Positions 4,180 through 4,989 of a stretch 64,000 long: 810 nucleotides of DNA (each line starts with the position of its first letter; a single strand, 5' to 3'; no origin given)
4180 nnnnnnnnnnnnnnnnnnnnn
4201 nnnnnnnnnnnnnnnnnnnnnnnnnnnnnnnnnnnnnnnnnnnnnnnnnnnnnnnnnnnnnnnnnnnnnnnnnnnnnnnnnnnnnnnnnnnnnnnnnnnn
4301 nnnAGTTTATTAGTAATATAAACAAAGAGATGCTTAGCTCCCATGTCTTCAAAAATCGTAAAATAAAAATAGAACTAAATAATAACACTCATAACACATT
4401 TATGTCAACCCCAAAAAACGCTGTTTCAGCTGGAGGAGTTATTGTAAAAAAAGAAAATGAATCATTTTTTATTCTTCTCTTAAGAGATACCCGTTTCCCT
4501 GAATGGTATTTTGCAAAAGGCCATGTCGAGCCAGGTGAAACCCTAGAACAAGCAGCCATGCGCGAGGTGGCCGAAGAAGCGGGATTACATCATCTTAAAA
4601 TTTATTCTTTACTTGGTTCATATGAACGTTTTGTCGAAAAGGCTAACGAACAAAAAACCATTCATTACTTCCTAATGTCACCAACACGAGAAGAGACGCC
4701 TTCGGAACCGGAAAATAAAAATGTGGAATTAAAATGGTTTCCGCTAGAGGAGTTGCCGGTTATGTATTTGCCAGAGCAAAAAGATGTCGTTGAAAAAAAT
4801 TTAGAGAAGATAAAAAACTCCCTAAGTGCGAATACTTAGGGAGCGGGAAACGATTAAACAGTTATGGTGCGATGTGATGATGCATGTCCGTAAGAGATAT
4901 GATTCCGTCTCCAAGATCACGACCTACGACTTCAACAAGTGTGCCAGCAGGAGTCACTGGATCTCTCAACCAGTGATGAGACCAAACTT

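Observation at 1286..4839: Cluster of nucleotide-signal-processing-type domains: 2 NUDIX, SLOG/TIGR00725, HD, three small HExxH proteins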

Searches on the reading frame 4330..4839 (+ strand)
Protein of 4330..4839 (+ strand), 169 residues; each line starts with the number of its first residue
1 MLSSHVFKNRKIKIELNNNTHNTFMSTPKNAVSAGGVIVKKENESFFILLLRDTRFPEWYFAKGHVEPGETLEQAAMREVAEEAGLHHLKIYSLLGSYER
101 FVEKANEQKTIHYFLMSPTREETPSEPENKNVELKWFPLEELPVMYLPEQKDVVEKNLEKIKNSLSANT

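Call 3: search_protein_families(library=pfam, proteins=[window:4330-4839:+], max_evalue=0.1)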
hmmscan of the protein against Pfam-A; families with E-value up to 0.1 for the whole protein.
window:4330-4839:+ (169 aa): 3 families
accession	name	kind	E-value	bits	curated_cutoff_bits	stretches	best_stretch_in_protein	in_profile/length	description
PF00293.34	NUDIX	-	9.6e-23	81.1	21.1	1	31-151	3-128/134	NUDIX domain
PF22327.2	Nudt16-like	-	0.022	15.1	27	1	61-146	37-122/161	U8 snoRNA-decapping enzyme-like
PF14815.12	NUDIX_4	-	0.034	14.4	35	0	59-148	27-104/113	NUDIX domain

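Call 4: search_protein_families(library=ncbifam, proteins=[window:4330-4839:+], max_evalue=0.1)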
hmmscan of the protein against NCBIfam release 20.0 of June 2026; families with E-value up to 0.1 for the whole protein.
window:4330-4839:+ (169 aa): 20 families
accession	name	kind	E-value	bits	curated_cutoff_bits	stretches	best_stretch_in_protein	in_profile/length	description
NF052459.1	OxoGTPPhMutT1Mycb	equivalog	9.4e-10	38.1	475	1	33-142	3-109/292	8-oxo-(d)GTP phosphatase MutT1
NF008044.0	PRK10776.1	equivalog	6e-09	35.9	148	1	34-159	7-127/130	8-oxo-dGTP diphosphatase MutT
NF001299.0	PRK00241.1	equivalog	6.7e-08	32.3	158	1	38-87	139-189/263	NAD(+) diphosphatase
TIGR00586.1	mutt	equivalog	2.3e-07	30.9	97.9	1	34-153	8-122/129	8-oxo-dGTP diphosphatase MutT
NF008736.0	PRK11762.1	equivalog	5.9e-07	29.2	169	1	3-93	18-110/186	ADP compounds hydrolase NudE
NF001938.0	PRK00714.1-5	equivalog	1.9e-06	27.3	116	1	54-91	42-79/172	RNA pyrophosphohydrolase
NF006961.0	PRK09438.1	equivalog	2.8e-06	26.9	103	1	27-89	4-64/151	dihydroneopterin triphosphate diphosphatase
NF041652.1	Nud_hyd_Dein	equivalog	3e-06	27.5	200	1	26-146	8-131/152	Nudix hydrolase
TIGR02705.1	nudix_YtkD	equivalog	5.3e-06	26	154.4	1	56-105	44-92/156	RNA deprotection pyrophosphohydrolase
NF006530.0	PRK08999.1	equivalog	5.9e-06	25.5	245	1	58-151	34-121/315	Nudix family hydrolase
NF001935.0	PRK00714.1-2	equivalog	7e-06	25.7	259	1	35-91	12-65/183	RNA pyrophosphohydrolase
NF001937.0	PRK00714.1-4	equivalog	7.3e-06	25.7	139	1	37-92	14-66/161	RNA pyrophosphohydrolase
NF001934.0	PRK00714.1-1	equivalog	2.2e-05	24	241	1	47-94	21-68/176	RNA pyrophosphohydrolase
NF007834.0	PRK10546.1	equivalog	2.7e-05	24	156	1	59-88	32-61/135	pyrimidine (deoxy)nucleoside triphosphate diphosphatase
NF001936.0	PRK00714.1-3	equivalog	0.00015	21.6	118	1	54-93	32-71/155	RNA pyrophosphohydrolase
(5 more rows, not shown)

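Call 5: search_protein_families(library=padloc, proteins=[window:4330-4839:+], max_evalue=0.1)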
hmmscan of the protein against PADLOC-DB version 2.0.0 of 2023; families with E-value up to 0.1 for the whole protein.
window:4330-4839:+ (169 aa): 1 family
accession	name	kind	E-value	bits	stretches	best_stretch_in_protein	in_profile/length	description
PDLC04899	PDC-S07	-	3.2e-08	31.3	1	34-155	10-126/135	-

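Call 43: search_solved_structures(query=window:4402-4839:+, max_evalue=0.001, show_alignments=1)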
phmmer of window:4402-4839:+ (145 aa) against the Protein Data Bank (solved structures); distinct sequences matched with E-value up to 0.001: 89 (the best 60 are shown).
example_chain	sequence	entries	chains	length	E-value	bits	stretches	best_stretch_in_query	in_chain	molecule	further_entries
1vc8_A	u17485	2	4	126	8e-15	58.1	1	9-137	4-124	Ndx1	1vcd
1vc9_A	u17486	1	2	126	2e-14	56.8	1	9-137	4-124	Ndx1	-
3i7u_A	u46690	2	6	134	7.3e-11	45.3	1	6-135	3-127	AP4A hydrolase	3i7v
3gg6_A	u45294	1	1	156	1.3e-08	38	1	17-120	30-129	Nucleoside diphosphate-linked moiety X motif 18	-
3u53_A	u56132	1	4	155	3e-08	36.8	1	14-119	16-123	Bis(5'-nucleosyl)-tetraphosphatase [asymmetrical]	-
7b67_A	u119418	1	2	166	8.8e-08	35.3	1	36-121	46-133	Nucleotide triphosphate diphosphatase NUDT15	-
5bon_A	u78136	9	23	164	9.3e-08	35.2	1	37-121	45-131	Probable 8-oxo-dGTP diphosphatase NUDT15 | Nucleotide triphosphate diphosphatase NUDT15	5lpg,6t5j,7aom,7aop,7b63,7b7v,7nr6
7b66_A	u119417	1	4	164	9.4e-08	35.2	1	37-121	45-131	Nucleotide triphosphate diphosphatase NUDT15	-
7b65_A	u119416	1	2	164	9.7e-08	35.2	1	37-121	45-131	Nucleotide triphosphate diphosphatase NUDT15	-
7b64_A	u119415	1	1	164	9.8e-08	35.2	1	37-121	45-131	Nucleotide triphosphate diphosphatase NUDT15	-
4hvy_A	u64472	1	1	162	1.4e-07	34.7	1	17-120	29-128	Nucleoside diphosphate-linked moiety X motif 18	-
1kt9_A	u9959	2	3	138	1.6e-07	34.5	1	9-117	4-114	Diadenosine Tetraphosphate Hydrolase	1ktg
1xsa_A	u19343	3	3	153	2.1e-07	34.1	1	14-119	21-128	Bis(5'-nucleosyl)-tetraphosphatase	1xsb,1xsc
4ick_A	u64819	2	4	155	2.1e-07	34.1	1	14-119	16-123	Bis(5'-nucleosyl)-tetraphosphatase [asymmetrical]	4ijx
5ltu_A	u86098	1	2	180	6.4e-07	32.5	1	18-140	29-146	Diphosphoinositol polyphosphate phosphohydrolase 2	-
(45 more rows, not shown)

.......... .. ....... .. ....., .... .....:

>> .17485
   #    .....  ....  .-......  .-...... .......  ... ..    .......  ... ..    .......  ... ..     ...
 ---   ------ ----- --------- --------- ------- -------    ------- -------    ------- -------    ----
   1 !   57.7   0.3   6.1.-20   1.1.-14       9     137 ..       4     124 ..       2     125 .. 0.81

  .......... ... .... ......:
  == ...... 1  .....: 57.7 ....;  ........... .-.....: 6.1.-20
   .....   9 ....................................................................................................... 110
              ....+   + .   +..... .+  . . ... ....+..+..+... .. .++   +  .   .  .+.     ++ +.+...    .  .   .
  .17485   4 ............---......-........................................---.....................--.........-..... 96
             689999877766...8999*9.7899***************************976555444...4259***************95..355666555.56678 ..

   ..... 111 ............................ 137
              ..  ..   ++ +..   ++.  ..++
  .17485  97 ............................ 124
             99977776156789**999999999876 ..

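Call 89: search_protein_families(library=phrogs, proteins=[window:4402-4839:+], max_evalue=0.01)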
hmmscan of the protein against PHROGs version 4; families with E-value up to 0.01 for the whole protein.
window:4402-4839:+ (145 aa): 7 families
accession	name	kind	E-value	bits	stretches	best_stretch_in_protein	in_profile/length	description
phrog_10313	-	other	6.4e-17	62.8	1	9-140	12-147/159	nudix hydrolase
phrog_1198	-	other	1.5e-16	61.9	1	7-142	38-185/253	MutT/NUDIX hydrolase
phrog_1185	-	other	2.8e-13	51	1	8-142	149-297/301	nudix hydrolase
phrog_6216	-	unknown function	1.6e-06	28.1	1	23-127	14-107/545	-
phrog_15528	-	head and packaging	5e-06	26.2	1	7-77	521-590/794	portal protein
phrog_19657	-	other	0.00041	21.3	1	34-117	60-149/176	nudix hydrolase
phrog_25541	-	unknown function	0.0026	18.3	1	3-80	72-142/210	-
